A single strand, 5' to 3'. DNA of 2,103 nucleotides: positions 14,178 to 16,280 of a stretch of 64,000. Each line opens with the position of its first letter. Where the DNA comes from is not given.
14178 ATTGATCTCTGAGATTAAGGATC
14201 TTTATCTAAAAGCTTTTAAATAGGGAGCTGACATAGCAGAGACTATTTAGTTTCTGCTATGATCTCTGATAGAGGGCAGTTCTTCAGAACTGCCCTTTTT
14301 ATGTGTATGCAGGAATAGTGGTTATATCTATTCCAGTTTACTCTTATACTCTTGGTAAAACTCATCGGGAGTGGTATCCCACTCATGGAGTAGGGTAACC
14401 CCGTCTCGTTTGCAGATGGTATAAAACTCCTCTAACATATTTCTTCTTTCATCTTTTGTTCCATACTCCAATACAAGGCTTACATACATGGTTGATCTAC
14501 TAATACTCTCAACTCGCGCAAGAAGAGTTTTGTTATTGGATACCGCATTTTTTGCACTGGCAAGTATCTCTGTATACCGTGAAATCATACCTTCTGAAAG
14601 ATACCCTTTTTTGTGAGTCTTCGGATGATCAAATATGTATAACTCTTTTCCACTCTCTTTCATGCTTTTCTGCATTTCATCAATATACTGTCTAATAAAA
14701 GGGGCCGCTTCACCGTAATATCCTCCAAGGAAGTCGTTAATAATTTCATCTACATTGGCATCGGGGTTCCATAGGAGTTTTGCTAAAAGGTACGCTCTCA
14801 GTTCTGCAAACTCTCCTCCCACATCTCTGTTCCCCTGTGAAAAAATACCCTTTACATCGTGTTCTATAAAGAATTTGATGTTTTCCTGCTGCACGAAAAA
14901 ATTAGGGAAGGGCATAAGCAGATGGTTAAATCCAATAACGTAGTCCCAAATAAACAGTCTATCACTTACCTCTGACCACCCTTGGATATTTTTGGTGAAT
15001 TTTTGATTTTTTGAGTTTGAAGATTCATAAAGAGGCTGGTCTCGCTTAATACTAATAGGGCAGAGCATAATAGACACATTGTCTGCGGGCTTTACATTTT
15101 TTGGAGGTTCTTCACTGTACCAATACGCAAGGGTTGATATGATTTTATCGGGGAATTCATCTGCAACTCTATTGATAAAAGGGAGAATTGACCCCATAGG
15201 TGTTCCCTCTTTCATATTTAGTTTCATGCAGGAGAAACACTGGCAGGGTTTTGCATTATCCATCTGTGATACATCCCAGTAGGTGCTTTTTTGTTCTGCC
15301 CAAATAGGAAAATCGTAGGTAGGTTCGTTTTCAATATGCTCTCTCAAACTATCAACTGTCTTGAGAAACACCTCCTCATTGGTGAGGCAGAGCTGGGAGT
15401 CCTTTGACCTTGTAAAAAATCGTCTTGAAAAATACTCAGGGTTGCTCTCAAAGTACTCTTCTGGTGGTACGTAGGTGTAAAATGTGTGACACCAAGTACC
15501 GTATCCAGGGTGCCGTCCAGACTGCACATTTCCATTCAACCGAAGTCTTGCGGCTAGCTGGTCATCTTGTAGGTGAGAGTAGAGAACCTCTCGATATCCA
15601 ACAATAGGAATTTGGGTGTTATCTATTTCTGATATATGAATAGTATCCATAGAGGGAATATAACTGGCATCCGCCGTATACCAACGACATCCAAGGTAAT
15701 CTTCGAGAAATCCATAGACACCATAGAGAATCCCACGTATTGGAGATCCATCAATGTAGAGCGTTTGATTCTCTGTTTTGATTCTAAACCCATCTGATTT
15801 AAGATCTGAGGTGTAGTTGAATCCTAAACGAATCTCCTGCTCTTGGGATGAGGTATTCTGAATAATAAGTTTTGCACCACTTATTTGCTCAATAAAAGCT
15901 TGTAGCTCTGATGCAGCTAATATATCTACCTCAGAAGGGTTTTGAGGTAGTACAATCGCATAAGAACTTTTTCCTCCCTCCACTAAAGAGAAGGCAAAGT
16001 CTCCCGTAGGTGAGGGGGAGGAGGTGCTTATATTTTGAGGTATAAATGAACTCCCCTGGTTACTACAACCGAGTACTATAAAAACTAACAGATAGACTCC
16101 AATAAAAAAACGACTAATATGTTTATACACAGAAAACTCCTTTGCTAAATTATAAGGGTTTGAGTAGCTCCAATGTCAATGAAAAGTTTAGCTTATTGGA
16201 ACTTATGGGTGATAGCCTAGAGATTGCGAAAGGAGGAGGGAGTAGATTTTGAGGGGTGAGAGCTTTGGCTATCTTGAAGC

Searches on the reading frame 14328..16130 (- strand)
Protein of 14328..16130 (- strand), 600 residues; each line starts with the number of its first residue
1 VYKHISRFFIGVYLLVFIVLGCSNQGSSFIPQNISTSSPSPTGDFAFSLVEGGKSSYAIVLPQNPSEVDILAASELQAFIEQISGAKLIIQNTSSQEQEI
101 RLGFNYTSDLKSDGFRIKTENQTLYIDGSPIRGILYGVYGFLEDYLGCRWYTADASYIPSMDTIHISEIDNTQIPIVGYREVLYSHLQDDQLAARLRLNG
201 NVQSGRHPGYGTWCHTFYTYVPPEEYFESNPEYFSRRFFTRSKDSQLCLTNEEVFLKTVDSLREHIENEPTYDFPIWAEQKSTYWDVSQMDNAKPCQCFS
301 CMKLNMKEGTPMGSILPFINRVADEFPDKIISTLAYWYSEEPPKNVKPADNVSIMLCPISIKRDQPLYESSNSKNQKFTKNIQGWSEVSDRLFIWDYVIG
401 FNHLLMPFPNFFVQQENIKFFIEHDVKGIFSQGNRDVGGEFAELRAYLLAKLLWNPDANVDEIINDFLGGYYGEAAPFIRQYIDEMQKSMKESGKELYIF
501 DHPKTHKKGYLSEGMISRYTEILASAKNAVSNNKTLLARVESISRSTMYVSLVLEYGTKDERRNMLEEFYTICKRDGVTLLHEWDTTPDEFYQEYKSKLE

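Call 35: search_protein_families(library=ncbifam, proteins=[window:14328-16130:-], max_evalue=1e-10)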
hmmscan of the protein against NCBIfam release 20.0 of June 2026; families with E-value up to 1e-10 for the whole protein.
window:14328-16130:- (600 aa): 0 families

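Call 65: search_protein_families(library=pfam, proteins=[window:14328-16130:-], max_evalue=0.00001)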
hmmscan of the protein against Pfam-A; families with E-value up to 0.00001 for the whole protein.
window:14328-16130:- (600 aa): 1 family
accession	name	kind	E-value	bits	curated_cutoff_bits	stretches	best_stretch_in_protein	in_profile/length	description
PF16126.11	DUF4838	-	2.9e-101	339.3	26.6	1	150-484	1-325/325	Domain of unknown function (DUF4838)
